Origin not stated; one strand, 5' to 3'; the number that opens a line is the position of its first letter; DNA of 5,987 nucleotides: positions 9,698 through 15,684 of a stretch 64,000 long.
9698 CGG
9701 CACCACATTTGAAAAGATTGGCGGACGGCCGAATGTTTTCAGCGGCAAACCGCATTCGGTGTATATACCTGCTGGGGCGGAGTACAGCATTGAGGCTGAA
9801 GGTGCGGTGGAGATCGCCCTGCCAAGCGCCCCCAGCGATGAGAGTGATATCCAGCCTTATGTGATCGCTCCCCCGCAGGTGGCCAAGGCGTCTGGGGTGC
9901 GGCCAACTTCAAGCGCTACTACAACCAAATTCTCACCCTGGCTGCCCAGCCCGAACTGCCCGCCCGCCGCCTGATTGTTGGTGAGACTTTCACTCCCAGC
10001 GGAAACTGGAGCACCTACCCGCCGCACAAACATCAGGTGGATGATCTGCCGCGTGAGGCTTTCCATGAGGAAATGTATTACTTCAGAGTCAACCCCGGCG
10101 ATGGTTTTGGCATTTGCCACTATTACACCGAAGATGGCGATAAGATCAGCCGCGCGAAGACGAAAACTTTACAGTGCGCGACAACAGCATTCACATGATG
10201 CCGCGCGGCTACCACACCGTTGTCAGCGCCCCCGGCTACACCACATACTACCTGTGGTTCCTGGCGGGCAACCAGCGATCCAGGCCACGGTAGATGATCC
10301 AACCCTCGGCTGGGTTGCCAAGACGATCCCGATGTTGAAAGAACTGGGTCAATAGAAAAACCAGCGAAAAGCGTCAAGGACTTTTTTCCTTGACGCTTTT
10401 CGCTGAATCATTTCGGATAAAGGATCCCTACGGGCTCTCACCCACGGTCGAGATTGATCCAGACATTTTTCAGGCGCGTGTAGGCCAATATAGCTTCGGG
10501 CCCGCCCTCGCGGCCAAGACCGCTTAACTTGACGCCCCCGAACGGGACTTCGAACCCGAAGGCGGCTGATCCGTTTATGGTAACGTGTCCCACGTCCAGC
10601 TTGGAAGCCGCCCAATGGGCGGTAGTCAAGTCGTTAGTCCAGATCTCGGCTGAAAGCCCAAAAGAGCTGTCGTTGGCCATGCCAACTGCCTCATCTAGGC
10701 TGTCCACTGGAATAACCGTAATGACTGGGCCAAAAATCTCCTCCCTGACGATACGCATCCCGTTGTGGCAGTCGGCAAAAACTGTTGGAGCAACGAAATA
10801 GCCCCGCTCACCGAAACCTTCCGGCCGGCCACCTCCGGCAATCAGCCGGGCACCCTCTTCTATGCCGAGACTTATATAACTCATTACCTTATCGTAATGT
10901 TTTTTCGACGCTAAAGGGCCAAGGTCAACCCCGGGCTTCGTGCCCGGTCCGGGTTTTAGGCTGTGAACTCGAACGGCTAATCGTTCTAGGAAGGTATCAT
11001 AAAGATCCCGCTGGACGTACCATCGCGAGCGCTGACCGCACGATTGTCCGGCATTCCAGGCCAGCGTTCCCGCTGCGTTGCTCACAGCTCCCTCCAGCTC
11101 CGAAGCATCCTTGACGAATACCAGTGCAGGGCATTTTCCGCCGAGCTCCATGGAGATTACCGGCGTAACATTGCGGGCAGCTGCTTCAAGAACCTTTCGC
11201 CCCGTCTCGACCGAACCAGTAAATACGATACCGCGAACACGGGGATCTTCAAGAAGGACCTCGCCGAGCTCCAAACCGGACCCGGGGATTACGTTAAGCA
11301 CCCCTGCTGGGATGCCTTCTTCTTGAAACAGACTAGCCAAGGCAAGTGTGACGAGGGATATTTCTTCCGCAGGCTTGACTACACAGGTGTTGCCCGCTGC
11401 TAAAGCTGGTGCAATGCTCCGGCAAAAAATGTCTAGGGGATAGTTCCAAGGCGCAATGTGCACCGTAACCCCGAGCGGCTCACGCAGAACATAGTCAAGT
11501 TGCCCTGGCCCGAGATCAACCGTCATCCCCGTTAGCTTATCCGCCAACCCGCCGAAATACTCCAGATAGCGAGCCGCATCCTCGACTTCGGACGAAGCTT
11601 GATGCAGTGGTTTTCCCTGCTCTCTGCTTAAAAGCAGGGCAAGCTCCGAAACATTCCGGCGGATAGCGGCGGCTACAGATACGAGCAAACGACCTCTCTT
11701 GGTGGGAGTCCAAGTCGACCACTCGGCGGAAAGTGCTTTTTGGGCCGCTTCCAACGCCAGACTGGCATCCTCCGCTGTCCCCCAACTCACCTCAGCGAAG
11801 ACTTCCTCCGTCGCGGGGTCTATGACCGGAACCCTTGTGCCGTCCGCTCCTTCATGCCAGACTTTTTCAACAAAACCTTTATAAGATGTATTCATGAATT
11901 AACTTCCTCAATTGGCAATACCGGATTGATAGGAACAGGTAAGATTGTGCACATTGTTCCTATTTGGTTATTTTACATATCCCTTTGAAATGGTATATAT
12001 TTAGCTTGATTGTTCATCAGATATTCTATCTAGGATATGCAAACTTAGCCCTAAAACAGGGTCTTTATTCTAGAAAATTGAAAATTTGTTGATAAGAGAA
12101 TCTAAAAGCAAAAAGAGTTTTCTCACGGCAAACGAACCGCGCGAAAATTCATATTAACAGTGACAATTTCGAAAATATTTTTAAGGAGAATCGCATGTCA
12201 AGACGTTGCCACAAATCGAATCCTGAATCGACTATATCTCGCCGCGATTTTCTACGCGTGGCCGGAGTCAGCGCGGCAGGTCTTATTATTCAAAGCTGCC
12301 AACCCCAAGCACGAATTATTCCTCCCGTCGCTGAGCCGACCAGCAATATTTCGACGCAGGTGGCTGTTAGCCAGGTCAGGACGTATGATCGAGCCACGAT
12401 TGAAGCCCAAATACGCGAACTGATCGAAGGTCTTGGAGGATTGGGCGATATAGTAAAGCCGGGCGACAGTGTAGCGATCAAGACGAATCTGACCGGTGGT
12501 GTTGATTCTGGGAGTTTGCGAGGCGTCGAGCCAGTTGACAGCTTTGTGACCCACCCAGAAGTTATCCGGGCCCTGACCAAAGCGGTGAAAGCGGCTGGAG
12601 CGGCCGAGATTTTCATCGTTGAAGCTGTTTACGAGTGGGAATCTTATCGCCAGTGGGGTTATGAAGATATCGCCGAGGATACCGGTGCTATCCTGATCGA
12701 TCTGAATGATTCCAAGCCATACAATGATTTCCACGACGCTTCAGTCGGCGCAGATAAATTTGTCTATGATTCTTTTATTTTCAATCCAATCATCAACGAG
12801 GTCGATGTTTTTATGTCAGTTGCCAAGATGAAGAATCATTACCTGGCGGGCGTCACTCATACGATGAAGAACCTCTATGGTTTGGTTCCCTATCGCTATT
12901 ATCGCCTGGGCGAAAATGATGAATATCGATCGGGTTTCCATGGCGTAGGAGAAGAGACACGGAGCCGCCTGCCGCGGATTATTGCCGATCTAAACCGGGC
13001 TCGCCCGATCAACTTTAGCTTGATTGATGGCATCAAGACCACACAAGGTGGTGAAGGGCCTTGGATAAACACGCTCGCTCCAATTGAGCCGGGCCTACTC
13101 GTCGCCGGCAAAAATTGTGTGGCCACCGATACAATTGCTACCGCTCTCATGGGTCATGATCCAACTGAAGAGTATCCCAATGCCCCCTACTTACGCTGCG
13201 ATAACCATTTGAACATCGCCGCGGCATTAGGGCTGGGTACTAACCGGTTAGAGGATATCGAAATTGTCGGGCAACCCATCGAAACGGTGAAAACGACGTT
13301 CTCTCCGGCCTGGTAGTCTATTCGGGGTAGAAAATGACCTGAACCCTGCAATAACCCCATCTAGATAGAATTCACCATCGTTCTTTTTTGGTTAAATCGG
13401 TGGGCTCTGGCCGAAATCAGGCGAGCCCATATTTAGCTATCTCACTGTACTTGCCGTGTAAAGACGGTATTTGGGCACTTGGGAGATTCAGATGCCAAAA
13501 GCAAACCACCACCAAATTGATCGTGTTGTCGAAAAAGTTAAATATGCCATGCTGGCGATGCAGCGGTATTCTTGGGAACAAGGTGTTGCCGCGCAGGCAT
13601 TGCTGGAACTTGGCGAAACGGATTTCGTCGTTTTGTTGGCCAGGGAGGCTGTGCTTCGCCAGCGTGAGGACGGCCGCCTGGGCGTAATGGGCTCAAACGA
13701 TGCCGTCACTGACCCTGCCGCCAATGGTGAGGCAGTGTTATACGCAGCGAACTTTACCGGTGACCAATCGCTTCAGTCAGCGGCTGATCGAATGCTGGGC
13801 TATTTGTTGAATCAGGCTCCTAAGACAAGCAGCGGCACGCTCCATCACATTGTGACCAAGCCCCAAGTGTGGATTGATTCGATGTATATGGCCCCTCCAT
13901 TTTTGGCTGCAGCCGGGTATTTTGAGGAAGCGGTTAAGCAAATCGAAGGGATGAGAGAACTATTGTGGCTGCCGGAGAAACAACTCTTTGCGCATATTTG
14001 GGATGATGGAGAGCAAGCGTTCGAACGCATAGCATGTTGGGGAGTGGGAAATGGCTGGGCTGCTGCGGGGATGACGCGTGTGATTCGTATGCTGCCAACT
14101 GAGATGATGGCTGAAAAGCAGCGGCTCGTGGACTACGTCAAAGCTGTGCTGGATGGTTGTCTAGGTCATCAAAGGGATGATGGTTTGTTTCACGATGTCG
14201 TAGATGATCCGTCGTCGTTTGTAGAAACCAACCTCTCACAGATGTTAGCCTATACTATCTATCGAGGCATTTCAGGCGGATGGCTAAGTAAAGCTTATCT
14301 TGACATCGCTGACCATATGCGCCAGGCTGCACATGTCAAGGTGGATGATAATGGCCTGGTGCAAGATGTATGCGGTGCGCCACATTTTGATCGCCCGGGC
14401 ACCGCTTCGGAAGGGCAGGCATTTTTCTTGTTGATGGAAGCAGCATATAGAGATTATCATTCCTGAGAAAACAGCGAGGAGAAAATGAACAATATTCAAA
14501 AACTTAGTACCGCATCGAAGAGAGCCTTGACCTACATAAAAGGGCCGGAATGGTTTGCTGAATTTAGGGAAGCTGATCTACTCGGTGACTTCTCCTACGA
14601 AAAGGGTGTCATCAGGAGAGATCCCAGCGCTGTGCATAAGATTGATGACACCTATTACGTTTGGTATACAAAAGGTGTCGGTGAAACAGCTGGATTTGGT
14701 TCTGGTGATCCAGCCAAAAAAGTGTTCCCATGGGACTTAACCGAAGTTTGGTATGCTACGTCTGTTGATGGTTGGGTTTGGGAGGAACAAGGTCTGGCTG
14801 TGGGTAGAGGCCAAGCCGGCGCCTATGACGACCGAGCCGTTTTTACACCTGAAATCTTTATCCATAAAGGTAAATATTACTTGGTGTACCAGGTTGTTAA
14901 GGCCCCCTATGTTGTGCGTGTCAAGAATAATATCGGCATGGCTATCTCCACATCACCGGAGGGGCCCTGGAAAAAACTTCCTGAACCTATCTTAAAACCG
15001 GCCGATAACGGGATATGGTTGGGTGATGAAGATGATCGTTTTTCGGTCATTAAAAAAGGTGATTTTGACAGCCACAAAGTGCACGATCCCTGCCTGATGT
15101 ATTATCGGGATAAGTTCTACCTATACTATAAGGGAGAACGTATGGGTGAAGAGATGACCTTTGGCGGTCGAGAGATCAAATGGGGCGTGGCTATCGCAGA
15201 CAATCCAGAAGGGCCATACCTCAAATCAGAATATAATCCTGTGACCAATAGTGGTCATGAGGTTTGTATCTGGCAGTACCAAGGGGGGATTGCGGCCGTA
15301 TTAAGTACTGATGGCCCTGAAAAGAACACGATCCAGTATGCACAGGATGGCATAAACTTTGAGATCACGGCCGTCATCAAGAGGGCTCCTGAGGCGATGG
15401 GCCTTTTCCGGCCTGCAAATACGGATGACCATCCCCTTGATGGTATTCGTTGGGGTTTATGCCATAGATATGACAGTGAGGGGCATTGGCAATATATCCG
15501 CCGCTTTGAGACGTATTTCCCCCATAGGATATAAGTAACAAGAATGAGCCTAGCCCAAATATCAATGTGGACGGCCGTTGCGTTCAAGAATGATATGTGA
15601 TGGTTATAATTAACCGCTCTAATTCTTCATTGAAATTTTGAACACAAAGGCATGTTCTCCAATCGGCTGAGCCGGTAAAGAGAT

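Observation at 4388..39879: Reading-frame breaks are strongly clustered: at least 29 breaks in 11 genes, confined to two zones and mostly to GC-rich genes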

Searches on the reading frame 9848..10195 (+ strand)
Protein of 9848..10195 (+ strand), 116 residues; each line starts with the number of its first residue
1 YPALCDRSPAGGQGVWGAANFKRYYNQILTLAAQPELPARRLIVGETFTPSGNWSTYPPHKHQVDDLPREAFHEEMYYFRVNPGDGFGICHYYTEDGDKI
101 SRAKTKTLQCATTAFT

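Call 9: search_protein_families(library=pfam, proteins=[window:9848-10195:+], max_evalue=0.01)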
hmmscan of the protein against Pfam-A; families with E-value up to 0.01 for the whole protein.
window:9848-10195:+ (116 aa): 1 family
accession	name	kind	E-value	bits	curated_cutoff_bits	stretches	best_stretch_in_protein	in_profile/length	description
PF04962.18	KduI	-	2.8e-27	96.1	23.9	1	16-98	129-208/262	KduI/IolB family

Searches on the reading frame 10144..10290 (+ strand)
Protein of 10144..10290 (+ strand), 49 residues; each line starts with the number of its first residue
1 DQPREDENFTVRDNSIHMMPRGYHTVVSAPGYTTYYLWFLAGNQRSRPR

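Call 38: search_protein_families(library=pfam, proteins=[window:10144-10290:+], max_evalue=1)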
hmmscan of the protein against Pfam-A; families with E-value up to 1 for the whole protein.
window:10144-10290:+ (49 aa): 1 family
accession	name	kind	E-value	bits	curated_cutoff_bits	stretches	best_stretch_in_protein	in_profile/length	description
PF04962.18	KduI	-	9.2e-13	48.6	23.9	1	4-46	208-250/262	KduI/IolB family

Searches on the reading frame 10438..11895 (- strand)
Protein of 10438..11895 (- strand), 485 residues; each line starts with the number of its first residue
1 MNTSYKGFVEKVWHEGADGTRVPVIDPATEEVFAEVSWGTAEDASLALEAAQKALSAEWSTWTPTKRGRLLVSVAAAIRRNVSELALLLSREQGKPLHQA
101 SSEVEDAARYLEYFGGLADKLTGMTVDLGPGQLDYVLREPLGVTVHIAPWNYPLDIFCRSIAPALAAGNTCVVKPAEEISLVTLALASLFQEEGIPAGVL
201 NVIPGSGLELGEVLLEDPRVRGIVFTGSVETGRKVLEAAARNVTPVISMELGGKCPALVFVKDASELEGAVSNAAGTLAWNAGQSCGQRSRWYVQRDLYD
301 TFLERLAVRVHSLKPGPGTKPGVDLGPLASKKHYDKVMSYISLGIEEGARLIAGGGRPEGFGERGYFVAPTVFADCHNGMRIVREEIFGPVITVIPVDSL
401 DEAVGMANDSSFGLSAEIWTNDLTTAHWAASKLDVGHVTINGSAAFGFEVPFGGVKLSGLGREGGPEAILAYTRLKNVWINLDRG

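Call 11: find_encoding_contigs(protein=window:10438-11895:-, flank=10000, max_places=6)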
Protein window:10438-11895:- (485 aa): 1 contig read that carries it; 1 place shown.
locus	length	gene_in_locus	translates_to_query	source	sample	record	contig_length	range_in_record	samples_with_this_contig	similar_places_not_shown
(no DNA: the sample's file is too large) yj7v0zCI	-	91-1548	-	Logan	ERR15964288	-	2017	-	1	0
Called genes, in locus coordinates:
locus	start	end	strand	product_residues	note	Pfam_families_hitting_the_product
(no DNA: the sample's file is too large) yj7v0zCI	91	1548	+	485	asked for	PF00171:Aldedh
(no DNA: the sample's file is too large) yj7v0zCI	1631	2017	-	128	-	?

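Call 31: search_protein_families(library=pfam, proteins=[window:10438-11895:-], max_evalue=0.0001)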
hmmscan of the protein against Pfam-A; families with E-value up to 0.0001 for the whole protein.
window:10438-11895:- (485 aa): 1 family
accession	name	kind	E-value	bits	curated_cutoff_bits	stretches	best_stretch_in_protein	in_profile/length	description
PF00171.27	Aldedh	-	4.3e-157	523.8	23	1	13-478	1-461/461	Aldehyde dehydrogenase family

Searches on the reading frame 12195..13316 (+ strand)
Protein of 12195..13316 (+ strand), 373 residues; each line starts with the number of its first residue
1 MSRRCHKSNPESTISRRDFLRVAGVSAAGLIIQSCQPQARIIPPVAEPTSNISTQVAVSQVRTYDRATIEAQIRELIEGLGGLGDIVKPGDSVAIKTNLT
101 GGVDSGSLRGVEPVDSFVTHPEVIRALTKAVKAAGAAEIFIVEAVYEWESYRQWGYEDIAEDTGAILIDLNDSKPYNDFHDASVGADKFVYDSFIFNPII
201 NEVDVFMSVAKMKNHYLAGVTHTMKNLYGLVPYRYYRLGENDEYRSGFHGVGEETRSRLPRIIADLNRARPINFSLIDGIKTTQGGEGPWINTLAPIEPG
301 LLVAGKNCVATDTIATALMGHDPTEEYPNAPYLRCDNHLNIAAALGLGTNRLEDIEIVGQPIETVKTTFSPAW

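Call 31: search_protein_families(library=pfam, proteins=[window:12195-13316:+], max_evalue=0.0001)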
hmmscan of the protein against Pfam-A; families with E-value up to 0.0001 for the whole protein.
window:12195-13316:+ (373 aa): 1 family
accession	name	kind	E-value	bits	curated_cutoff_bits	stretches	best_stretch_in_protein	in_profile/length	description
PF04015.17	DUF362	-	1.6e-33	116.9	24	1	93-316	1-199/200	Domain of unknown function (DUF362)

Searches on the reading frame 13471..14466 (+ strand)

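Call 31: search_protein_families(library=pfam, proteins=[window:13471-14466:+], max_evalue=0.0001)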
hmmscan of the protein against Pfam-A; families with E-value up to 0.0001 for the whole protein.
window:13471-14466:+ (331 aa): 1 family
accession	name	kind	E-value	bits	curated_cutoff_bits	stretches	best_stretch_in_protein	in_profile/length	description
PF07470.19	Glyco_hydro_88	-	4.2e-39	135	26.6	1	10-303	4-316/352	Glycosyl Hydrolase Family 88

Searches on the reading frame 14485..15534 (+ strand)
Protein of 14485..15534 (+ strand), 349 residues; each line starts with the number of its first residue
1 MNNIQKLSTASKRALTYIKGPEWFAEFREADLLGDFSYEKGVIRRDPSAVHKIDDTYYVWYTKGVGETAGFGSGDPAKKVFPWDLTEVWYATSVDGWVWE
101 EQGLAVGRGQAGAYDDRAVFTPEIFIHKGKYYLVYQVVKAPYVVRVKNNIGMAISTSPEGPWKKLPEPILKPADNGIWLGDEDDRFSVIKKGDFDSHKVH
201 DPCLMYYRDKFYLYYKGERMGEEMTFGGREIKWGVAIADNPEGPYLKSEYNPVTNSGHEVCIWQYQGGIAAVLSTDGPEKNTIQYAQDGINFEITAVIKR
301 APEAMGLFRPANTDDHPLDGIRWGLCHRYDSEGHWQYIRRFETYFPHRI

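Call 31: search_protein_families(library=pfam, proteins=[window:14485-15534:+], max_evalue=0.0001)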
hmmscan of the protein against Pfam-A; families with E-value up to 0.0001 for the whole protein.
window:14485-15534:+ (349 aa): 1 family
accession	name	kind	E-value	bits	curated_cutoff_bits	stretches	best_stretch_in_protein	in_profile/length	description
PF04616.20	Glyco_hydro_43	-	1.4e-13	51.3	32.2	1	45-168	11-113/288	Glycosyl hydrolases family 43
